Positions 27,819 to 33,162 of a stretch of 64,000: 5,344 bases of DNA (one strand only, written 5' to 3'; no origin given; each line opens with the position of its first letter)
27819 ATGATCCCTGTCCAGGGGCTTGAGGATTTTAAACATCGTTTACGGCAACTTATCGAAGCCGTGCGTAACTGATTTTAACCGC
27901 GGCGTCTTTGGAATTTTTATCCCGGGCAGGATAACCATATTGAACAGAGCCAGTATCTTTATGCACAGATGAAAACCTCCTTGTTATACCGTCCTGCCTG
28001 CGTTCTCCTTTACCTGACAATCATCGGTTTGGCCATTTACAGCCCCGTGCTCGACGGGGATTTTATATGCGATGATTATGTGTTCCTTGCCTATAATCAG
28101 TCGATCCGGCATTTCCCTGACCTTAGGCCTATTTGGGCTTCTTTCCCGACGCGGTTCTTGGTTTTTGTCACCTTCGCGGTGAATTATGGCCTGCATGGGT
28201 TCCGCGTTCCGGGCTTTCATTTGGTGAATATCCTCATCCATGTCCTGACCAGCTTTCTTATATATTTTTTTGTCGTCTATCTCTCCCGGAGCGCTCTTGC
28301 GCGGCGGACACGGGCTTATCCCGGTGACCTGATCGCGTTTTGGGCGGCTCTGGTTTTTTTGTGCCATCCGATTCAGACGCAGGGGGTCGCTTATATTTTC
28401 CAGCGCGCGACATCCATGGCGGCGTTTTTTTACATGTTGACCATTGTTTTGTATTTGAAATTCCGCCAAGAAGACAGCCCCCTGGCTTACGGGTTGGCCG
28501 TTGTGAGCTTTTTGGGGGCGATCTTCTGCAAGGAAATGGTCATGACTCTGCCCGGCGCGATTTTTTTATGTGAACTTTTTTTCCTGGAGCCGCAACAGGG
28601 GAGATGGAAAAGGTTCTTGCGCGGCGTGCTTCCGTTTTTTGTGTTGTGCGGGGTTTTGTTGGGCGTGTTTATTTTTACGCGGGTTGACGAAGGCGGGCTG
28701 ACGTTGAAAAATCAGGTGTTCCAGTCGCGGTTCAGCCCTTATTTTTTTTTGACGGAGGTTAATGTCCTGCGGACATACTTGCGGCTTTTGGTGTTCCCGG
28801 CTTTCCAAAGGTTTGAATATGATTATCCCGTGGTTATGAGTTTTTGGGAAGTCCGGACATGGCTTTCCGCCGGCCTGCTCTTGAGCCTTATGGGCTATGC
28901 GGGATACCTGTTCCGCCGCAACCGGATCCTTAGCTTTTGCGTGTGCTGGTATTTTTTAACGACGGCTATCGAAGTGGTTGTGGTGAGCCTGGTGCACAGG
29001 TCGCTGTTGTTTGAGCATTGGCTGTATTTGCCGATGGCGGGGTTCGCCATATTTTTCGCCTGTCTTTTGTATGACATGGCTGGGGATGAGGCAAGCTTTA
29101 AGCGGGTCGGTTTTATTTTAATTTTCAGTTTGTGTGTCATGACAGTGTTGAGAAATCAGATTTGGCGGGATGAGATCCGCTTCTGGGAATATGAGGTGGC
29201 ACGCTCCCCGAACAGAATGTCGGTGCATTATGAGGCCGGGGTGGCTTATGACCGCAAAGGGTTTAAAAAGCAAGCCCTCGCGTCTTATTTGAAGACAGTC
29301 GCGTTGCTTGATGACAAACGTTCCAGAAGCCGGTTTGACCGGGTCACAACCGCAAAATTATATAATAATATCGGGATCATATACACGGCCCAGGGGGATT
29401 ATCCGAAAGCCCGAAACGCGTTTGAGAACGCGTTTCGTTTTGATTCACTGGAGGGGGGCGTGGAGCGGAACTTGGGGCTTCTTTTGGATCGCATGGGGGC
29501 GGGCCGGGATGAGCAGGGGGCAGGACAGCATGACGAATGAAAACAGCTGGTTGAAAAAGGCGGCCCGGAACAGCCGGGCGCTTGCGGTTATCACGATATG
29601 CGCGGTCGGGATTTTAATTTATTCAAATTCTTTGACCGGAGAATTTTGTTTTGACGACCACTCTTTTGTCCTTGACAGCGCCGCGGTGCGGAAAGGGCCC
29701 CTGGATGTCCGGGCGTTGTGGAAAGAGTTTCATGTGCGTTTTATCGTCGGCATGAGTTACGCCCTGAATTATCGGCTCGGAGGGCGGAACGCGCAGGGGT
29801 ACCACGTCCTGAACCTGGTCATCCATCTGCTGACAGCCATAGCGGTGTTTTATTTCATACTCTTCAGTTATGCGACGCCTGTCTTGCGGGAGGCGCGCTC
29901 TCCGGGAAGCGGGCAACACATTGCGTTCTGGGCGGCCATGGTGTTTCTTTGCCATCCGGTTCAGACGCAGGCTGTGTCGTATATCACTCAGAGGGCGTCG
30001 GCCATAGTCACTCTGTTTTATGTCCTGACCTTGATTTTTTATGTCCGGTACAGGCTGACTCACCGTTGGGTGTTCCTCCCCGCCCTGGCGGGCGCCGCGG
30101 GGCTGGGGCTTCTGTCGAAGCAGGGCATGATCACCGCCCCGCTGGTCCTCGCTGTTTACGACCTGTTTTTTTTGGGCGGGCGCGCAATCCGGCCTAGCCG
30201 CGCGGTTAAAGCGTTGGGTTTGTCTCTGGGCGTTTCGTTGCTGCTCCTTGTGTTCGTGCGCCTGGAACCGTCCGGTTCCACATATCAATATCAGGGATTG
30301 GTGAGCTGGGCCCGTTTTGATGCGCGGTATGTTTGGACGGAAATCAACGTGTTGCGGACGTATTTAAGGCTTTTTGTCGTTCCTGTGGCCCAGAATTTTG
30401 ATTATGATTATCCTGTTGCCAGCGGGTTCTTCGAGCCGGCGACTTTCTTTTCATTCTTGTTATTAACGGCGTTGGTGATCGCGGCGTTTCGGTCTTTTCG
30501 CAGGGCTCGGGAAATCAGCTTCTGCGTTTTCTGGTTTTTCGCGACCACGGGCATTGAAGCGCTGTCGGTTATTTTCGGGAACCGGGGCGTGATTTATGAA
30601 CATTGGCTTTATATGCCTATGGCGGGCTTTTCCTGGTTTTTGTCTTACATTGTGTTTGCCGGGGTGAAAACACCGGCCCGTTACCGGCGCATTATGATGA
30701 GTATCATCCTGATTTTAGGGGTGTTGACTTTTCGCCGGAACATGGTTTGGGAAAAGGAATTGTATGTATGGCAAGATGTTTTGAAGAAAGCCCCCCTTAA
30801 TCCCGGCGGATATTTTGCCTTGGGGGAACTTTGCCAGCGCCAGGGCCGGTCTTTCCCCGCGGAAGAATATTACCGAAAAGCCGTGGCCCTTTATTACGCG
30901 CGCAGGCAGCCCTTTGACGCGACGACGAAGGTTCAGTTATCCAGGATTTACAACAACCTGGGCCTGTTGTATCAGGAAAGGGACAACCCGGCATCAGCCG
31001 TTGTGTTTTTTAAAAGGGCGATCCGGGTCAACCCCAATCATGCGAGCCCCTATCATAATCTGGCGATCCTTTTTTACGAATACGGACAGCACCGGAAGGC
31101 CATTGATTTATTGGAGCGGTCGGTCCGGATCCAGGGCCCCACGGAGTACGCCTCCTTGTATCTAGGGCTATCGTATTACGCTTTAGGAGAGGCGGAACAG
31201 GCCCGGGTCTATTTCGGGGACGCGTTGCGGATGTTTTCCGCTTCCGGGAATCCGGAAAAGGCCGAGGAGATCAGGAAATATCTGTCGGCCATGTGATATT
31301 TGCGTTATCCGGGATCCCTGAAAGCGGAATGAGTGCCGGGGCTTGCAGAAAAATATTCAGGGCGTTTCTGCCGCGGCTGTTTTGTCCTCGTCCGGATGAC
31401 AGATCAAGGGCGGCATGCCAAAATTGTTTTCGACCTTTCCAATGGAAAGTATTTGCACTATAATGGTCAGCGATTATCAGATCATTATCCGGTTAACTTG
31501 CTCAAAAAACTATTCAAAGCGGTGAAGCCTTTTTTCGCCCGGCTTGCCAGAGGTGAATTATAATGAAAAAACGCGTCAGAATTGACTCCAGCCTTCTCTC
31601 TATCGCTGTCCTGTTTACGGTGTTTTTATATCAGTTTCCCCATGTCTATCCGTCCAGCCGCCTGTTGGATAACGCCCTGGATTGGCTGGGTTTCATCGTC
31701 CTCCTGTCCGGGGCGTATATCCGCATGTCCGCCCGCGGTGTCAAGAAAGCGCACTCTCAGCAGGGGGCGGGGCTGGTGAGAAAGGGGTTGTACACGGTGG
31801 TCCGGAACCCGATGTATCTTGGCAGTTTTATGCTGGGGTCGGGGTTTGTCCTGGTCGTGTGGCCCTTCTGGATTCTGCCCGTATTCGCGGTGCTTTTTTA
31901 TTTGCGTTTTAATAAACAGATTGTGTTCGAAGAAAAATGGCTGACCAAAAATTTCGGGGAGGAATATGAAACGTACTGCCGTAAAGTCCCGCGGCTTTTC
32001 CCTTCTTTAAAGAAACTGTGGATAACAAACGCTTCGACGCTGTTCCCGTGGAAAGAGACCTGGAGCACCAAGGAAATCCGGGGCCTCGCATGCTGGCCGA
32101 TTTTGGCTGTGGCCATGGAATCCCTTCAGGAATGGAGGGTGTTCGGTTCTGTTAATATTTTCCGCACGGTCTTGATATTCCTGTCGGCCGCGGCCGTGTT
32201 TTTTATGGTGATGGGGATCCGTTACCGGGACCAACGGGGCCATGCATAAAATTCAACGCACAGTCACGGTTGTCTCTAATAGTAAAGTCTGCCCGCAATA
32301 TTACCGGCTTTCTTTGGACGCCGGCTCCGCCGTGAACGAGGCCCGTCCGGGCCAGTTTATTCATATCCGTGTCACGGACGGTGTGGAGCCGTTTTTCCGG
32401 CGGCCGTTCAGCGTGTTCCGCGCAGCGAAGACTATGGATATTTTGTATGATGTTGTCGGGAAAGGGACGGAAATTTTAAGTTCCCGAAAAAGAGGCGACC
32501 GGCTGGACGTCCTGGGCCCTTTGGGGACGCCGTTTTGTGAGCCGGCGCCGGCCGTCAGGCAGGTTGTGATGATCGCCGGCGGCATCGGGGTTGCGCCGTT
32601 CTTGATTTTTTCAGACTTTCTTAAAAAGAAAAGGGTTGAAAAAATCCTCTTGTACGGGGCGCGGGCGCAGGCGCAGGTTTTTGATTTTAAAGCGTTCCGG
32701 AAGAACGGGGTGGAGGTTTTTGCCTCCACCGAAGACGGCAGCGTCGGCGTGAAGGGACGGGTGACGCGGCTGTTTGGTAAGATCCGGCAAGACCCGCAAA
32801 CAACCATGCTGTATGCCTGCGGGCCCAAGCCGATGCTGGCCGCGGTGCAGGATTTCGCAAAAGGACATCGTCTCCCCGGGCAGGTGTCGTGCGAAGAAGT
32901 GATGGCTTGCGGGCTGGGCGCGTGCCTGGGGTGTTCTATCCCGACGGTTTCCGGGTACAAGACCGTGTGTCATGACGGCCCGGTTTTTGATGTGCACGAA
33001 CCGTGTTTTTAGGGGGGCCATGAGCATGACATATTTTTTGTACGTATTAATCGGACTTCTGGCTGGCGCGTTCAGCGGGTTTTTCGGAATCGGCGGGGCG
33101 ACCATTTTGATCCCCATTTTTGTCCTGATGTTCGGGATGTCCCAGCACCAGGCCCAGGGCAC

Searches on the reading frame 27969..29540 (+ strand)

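Call 86: search_protein_families(library=pfam, proteins=[window:27969-29540:+], max_evalue=0.0001)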
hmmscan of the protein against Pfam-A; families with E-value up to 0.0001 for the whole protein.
window:27969-29540:+ (523 aa): 3 families
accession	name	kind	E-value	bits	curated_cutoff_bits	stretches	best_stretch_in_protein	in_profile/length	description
PF07719.23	TPR_2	-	2.3e-08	34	27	1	462-491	1-30/34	Tetratricopeptide repeat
PF13424.12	TPR_12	-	1e-05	26.1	30.1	0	461-500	2-41/77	Tetratricopeptide repeat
PF00515.34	TPR_1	-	1.5e-05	25.1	27.8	1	462-491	1-30/34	Tetratricopeptide repeat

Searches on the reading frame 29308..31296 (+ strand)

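Call 86: search_protein_families(library=pfam, proteins=[window:29308-31296:+], max_evalue=0.0001)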
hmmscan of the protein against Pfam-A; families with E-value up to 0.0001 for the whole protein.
window:29308-31296:+ (662 aa): 12 families
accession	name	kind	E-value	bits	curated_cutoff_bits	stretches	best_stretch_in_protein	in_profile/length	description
PF13424.12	TPR_12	-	1.4e-18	67.2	30.1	2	545-608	3-74/77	Tetratricopeptide repeat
PF07719.23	TPR_2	-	9.8e-17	60.1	27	0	546-578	2-34/34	Tetratricopeptide repeat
PF00515.34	TPR_1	-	2.1e-16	59.4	27.8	1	546-578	2-34/34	Tetratricopeptide repeat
PF13181.12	TPR_8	-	1e-13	50.7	25.7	0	546-578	2-34/34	Tetratricopeptide repeat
PF13431.12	TPR_17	-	2.4e-12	46.5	24.4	0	567-599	1-33/34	Tetratricopeptide repeat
PF13374.12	TPR_10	-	3.1e-11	43.3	27.5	0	547-574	4-31/42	Tetratricopeptide repeat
PF13174.12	TPR_6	-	2.1e-07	31.5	26.3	0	614-641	1-28/33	Tetratricopeptide repeat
PF14559.12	TPR_19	-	4.5e-07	30.5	25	1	558-617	4-64/68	Tetratricopeptide repeat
PF13428.12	TPR_14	-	6e-07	30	23.5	0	548-587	4-43/44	Tetratricopeptide repeat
PF13414.12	TPR_11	-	2.4e-06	27.6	26.8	0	565-591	14-40/42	TPR repeat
PF13176.12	TPR_7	-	5.6e-06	26.5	27.9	0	503-533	3-33/36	Tetratricopeptide repeat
PF13432.12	TPR_16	-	2.8e-05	24.9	32.7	0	585-641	3-58/65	Tetratricopeptide repeat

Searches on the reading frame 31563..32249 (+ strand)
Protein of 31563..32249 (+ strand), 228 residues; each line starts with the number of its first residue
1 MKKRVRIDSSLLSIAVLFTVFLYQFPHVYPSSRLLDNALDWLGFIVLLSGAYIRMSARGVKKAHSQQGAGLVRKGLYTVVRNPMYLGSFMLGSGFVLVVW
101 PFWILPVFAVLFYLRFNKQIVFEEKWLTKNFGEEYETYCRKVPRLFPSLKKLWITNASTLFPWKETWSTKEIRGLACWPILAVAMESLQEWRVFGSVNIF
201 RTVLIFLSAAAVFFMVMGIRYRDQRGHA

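Call 86: search_protein_families(library=pfam, proteins=[window:31563-32249:+], max_evalue=0.0001)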
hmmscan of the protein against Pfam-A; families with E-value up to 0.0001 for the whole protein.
window:31563-32249:+ (228 aa): 3 families
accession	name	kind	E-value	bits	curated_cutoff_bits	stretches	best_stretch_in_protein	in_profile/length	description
PF04191.18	PEMT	-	2.2e-09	38.1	25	1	68-133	39-104/105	Phospholipid methyltransferase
PF01222.22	ERG4_ERG24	-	1.7e-07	30.8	27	1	61-144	341-425/432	Ergosterol biosynthesis ERG4/ERG24 family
PF06966.17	DUF1295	-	6.4e-05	23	20.4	1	34-142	116-235/235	Protein of unknown function (DUF1295)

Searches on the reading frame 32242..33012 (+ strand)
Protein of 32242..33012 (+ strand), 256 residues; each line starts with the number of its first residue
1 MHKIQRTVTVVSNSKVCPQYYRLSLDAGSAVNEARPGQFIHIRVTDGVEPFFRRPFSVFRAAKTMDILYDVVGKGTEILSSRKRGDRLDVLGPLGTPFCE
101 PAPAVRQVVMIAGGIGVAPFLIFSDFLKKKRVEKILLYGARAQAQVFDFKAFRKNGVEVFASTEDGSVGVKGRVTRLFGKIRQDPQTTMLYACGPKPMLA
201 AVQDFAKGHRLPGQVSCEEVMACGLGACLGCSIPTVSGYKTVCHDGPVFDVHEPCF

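Call 86: search_protein_families(library=pfam, proteins=[window:32242-33012:+], max_evalue=0.0001)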
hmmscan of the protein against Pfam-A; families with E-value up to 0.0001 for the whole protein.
window:32242-33012:+ (256 aa): 2 families
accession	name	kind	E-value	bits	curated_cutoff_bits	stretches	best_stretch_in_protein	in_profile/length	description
PF10418.14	DHODB_Fe-S_bind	-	3.3e-14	52.7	23.9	1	218-253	1-39/41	Iron-sulfur cluster binding domain of dihydroorotate dehydrogenase B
PF00175.26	NAD_binding_1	-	3.6e-07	31.2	22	1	110-203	1-108/109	Oxidoreductase NAD-binding domain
